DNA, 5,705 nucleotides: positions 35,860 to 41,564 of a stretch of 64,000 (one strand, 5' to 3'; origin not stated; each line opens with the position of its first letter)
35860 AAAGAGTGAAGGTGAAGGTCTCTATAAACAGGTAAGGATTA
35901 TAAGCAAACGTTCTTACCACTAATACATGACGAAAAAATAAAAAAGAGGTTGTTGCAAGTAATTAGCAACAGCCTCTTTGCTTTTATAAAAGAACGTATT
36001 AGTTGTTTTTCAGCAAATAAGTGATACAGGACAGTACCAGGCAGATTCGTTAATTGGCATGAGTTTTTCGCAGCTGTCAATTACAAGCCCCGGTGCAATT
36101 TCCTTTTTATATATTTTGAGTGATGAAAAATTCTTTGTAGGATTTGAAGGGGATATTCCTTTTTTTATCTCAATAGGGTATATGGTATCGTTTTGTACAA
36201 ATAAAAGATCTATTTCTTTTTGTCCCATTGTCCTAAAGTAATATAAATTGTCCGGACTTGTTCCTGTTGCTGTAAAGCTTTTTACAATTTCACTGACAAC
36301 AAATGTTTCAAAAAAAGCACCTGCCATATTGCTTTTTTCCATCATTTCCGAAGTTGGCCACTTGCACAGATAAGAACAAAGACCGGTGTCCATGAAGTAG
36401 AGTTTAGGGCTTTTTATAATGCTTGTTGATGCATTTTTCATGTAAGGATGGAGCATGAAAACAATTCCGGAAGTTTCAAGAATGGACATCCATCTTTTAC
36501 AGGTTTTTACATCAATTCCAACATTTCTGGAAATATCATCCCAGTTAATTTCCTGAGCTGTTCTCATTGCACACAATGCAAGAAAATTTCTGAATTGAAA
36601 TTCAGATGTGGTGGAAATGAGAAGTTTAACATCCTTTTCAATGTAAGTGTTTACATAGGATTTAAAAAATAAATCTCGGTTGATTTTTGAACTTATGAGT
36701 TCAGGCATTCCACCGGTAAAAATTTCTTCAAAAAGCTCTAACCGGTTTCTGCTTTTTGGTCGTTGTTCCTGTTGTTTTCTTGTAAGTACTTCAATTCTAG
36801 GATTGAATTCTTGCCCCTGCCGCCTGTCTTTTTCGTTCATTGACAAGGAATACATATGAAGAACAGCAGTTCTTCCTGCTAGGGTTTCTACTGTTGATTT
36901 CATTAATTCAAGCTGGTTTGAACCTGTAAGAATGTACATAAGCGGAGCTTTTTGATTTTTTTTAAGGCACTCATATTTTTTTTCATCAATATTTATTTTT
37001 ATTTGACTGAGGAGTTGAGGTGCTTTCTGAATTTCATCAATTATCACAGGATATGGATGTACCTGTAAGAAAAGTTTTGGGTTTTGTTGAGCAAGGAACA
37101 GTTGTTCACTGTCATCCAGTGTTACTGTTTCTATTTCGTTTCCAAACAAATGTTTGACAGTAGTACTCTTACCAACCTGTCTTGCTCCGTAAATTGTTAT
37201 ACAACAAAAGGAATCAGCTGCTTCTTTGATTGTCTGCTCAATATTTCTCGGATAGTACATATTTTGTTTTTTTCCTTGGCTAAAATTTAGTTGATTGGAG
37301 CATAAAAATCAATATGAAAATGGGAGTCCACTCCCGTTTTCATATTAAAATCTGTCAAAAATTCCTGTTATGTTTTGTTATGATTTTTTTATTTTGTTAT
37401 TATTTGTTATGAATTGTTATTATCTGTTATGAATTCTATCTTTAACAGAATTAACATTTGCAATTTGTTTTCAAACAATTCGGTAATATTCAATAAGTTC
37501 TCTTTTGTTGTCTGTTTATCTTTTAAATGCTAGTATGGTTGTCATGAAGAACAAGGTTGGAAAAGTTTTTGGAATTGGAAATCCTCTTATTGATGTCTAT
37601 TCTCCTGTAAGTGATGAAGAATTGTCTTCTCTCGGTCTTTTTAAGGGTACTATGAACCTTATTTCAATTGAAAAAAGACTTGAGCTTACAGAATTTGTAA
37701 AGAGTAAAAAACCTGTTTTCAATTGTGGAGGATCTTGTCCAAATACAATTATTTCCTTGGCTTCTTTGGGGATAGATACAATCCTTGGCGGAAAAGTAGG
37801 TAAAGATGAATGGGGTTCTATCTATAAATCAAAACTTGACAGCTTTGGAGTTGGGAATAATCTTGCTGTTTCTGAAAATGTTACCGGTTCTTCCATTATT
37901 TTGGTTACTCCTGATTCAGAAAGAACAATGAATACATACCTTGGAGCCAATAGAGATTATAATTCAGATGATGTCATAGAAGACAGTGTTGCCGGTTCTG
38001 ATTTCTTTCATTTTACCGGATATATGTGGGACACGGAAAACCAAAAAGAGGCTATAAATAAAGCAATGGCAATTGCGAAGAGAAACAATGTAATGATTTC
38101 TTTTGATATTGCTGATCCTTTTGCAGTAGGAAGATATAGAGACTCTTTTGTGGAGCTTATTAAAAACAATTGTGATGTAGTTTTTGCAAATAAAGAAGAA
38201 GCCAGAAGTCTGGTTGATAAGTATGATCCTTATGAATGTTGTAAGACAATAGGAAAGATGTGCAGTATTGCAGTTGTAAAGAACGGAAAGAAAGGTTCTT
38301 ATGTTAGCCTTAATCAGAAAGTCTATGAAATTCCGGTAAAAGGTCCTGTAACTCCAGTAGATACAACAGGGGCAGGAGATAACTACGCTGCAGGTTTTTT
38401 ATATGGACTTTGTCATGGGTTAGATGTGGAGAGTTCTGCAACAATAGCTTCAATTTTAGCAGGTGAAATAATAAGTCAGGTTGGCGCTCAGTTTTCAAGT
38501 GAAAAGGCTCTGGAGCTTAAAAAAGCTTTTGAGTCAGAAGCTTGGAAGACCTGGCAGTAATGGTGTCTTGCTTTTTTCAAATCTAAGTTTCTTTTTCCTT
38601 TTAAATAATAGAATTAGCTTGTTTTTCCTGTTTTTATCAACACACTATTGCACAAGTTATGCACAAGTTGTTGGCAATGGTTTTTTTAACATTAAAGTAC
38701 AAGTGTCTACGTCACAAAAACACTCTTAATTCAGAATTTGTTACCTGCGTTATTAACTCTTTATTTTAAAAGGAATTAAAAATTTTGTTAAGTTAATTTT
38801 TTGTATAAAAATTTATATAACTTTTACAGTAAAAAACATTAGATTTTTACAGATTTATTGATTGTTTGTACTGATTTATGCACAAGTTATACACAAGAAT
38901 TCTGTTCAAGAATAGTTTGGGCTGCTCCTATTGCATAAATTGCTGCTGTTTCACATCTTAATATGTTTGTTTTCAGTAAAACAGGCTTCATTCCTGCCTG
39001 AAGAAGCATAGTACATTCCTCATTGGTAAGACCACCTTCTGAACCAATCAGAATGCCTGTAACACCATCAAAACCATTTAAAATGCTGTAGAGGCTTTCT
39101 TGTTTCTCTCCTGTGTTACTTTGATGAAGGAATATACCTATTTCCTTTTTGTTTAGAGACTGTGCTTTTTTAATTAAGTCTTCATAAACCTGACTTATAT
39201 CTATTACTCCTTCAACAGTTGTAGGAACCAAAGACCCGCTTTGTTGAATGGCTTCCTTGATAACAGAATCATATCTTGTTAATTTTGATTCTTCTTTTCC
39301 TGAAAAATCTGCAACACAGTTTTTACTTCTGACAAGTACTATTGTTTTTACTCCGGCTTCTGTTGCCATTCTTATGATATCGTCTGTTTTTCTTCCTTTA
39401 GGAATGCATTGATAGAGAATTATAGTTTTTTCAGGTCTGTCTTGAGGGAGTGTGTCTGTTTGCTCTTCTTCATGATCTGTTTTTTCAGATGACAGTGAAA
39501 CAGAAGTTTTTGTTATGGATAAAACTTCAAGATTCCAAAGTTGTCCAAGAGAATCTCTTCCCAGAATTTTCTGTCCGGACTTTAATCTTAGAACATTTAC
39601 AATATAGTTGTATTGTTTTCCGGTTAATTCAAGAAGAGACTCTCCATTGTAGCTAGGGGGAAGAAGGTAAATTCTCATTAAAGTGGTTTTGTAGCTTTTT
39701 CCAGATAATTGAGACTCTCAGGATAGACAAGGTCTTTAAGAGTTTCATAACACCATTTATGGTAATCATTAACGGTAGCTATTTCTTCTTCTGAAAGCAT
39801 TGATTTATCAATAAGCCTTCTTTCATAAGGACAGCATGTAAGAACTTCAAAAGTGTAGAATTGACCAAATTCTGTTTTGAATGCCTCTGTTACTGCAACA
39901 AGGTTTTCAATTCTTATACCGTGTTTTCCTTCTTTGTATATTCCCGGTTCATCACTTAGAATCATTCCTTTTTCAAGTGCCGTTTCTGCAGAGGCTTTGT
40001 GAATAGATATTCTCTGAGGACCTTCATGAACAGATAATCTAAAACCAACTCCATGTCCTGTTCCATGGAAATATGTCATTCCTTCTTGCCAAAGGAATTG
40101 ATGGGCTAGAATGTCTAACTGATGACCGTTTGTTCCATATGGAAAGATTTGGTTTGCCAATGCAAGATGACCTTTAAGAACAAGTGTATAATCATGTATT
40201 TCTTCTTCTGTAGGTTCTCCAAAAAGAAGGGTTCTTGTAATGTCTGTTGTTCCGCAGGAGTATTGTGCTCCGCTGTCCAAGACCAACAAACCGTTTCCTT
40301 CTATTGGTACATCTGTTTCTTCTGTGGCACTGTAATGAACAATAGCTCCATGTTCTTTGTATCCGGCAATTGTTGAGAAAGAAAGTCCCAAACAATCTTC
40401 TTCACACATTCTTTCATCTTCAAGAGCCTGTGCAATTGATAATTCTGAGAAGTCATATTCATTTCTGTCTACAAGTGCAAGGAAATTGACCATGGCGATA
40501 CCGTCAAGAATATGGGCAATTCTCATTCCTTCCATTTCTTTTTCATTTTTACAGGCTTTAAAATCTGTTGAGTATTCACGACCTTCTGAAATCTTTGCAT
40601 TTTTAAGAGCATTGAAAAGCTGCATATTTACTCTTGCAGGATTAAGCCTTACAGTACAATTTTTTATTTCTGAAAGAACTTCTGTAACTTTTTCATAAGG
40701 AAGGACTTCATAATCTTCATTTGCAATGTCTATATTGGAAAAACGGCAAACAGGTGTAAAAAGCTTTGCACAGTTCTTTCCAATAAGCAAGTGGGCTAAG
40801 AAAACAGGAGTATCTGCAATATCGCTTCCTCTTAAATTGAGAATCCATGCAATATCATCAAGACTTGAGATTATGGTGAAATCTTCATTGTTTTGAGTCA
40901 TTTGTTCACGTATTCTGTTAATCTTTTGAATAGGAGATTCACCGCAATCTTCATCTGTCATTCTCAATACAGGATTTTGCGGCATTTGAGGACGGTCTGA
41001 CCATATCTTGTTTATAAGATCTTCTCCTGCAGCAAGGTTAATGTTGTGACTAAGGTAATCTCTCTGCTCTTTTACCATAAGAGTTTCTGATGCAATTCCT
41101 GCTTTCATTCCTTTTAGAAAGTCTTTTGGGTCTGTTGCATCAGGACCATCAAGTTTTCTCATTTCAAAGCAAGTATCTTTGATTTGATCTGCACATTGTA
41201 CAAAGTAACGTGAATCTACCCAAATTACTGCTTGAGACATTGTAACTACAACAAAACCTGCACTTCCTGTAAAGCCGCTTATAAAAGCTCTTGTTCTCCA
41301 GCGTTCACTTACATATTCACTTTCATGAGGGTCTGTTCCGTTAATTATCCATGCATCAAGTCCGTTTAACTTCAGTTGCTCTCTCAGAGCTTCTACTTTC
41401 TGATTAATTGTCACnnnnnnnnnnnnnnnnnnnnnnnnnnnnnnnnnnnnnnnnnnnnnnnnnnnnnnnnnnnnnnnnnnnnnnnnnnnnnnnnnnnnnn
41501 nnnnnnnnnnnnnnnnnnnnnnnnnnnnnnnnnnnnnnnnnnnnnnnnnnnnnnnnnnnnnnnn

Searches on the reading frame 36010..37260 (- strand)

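Call 96: search_protein_families(library=pfam, proteins=[window:36010-37260:-], max_evalue=0.00001)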
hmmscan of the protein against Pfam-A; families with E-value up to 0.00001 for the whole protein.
window:36010-37260:- (416 aa): 2 families
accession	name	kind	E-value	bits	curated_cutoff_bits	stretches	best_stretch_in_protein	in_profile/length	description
PF13635.12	DUF4143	-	6.8e-40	136.9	28.1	1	208-367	1-159/160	Domain of unknown function (DUF4143)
PF13173.12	AAA_14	-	1.5e-21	77.1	27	1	21-143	5-127/129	AAA domain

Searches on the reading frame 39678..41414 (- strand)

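Call 96: search_protein_families(library=pfam, proteins=[window:39678-41414:-], max_evalue=0.00001)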
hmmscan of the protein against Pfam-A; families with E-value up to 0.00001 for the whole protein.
window:39678-41414:- (578 aa): 4 families
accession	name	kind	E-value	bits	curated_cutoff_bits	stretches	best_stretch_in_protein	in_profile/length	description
PF00557.29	Peptidase_M24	-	3.4e-51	174.4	23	1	295-510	1-208/208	Metallopeptidase family M24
PF16189.11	Creatinase_N_2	-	2.5e-39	135.3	29.7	1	140-293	1-161/161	Creatinase/Prolidase N-terminal domain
PF16188.10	Peptidase_M24_C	-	3.9e-22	78.4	28.9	1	518-578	1-63/63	C-terminal region of peptidase_M24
PF01321.24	Creatinase_N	-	3.7e-13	50.6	22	1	7-100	2-81/128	Creatinase/Prolidase N-terminal domain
